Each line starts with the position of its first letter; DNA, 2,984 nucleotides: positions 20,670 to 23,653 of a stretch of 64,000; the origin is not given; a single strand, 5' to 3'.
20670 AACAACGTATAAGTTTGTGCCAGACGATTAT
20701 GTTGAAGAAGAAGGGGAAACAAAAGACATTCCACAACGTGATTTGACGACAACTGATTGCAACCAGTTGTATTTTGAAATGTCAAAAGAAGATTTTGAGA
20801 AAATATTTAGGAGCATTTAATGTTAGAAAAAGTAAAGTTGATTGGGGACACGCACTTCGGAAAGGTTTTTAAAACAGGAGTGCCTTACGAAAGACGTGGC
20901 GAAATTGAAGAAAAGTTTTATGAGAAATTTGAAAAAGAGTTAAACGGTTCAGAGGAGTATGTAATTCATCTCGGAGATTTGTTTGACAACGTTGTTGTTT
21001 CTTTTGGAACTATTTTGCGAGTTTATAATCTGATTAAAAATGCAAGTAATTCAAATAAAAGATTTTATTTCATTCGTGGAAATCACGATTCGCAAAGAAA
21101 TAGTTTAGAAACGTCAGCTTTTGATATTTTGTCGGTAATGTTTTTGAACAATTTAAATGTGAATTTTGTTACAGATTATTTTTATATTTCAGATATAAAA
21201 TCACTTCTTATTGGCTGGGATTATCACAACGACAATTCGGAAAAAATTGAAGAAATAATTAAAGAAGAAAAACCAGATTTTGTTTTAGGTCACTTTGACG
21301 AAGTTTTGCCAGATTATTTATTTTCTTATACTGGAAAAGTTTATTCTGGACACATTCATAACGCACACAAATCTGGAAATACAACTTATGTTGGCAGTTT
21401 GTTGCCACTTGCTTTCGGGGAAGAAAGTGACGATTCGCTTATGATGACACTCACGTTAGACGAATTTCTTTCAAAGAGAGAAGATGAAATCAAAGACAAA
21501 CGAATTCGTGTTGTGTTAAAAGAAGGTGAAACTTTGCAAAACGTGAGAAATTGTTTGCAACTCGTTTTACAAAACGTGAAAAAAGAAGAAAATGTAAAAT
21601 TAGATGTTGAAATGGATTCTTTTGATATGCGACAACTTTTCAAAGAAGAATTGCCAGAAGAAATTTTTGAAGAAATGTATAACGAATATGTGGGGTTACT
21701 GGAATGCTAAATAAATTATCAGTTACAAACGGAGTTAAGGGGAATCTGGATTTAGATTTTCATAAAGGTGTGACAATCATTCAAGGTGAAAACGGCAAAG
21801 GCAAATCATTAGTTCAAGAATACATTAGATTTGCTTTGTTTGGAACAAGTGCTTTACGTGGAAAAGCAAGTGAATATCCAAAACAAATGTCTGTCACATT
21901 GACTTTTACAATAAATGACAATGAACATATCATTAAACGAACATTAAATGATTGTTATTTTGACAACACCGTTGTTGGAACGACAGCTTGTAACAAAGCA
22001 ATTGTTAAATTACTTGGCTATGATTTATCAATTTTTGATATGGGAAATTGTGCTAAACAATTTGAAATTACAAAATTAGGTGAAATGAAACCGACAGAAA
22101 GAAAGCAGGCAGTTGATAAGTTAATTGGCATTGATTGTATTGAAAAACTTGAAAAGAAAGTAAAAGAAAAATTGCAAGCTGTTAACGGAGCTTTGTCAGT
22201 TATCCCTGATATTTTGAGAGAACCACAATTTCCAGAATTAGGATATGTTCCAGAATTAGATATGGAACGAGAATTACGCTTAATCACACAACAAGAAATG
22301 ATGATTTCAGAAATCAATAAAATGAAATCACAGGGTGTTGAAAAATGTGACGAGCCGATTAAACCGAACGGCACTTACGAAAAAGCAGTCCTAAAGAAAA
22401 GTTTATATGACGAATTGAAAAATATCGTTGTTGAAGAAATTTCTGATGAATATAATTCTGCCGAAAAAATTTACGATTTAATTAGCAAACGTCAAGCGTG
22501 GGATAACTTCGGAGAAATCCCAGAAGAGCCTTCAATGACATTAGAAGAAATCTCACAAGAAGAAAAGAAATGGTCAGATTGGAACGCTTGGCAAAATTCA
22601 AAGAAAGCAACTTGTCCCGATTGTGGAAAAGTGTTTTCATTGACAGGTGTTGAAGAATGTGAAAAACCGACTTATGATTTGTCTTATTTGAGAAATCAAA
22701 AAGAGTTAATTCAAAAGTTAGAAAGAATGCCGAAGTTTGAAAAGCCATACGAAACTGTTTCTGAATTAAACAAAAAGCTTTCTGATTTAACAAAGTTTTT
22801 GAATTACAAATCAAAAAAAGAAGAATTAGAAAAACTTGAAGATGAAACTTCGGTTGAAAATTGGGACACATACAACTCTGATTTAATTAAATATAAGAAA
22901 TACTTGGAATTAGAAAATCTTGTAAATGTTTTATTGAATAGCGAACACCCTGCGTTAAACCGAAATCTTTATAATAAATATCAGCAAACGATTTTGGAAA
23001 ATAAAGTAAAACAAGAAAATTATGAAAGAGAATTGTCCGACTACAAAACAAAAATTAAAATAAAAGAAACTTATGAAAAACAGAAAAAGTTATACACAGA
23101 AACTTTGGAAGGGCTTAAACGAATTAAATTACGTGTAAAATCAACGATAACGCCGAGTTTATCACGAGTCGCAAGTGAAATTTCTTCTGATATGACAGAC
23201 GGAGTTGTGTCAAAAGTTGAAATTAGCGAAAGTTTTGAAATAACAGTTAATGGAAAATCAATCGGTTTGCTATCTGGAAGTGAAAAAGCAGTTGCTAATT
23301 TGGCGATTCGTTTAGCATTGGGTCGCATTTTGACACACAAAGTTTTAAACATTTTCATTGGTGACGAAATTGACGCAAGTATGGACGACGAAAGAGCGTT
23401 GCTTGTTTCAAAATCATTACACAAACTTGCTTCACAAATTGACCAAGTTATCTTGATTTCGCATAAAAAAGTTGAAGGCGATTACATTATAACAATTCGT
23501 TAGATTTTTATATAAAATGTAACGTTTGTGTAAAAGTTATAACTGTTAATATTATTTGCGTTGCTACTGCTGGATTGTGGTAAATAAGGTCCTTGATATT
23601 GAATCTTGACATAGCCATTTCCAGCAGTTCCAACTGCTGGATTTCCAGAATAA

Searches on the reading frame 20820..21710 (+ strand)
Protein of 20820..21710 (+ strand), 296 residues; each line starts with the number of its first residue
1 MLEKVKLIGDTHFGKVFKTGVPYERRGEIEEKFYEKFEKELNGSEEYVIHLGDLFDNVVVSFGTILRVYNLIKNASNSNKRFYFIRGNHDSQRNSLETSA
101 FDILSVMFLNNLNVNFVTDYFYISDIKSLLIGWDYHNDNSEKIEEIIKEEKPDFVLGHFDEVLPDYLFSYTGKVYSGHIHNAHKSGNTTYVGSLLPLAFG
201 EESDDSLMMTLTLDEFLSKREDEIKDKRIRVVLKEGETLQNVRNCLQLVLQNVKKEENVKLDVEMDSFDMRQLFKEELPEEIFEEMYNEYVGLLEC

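Call 89: search_protein_families(library=phrogs, proteins=[window:20820-21710:+], max_evalue=0.00001)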
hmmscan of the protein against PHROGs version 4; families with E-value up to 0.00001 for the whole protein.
window:20820-21710:+ (296 aa): 3 families
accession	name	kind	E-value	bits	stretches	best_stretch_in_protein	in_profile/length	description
phrog_100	-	DNA, RNA and nucleotide metabolism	3.9e-24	86.2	1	4-206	30-244/989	SbcD-like subunit of palindrome specific endonuclease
phrog_1649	-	other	2.4e-07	30.7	0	3-166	36-215/308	metallo-phosphoesterase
phrog_547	-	other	4.9e-07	30.1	1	3-169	29-155/245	phosphoesterase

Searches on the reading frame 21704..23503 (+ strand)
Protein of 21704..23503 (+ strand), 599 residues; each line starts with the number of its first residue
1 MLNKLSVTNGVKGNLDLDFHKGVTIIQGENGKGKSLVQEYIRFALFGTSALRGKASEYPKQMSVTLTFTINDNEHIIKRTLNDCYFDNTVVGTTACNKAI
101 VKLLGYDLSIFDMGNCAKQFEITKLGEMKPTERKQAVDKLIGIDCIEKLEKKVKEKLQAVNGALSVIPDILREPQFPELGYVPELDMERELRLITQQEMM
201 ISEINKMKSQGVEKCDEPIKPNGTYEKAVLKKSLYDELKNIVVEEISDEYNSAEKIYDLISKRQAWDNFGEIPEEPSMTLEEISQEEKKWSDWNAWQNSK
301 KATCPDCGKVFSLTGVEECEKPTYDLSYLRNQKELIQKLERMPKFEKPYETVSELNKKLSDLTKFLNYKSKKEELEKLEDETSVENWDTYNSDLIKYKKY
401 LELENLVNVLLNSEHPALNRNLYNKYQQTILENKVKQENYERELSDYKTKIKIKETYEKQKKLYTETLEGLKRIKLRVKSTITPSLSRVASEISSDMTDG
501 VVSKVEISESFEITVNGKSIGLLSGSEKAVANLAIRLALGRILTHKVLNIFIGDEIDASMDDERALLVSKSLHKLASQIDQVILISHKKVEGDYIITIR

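Call 89: search_protein_families(library=phrogs, proteins=[window:21704-23503:+], max_evalue=0.00001)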
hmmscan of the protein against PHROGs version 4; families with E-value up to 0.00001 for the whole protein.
window:21704-23503:+ (599 aa): 4 families
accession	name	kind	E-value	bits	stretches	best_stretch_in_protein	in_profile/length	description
phrog_77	-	DNA, RNA and nucleotide metabolism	6.8e-49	168.2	1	4-589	306-931/967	SbcC-like subunit of palindrome specific endonuclease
phrog_28217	-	DNA, RNA and nucleotide metabolism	5.5e-14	52.6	1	12-160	13-182/806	DNA repair exonuclease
phrog_1499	-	unknown function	1.6e-08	35.3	1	4-539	7-369/427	-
phrog_1637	-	unknown function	7.7e-08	32.1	1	2-83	8-88/661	-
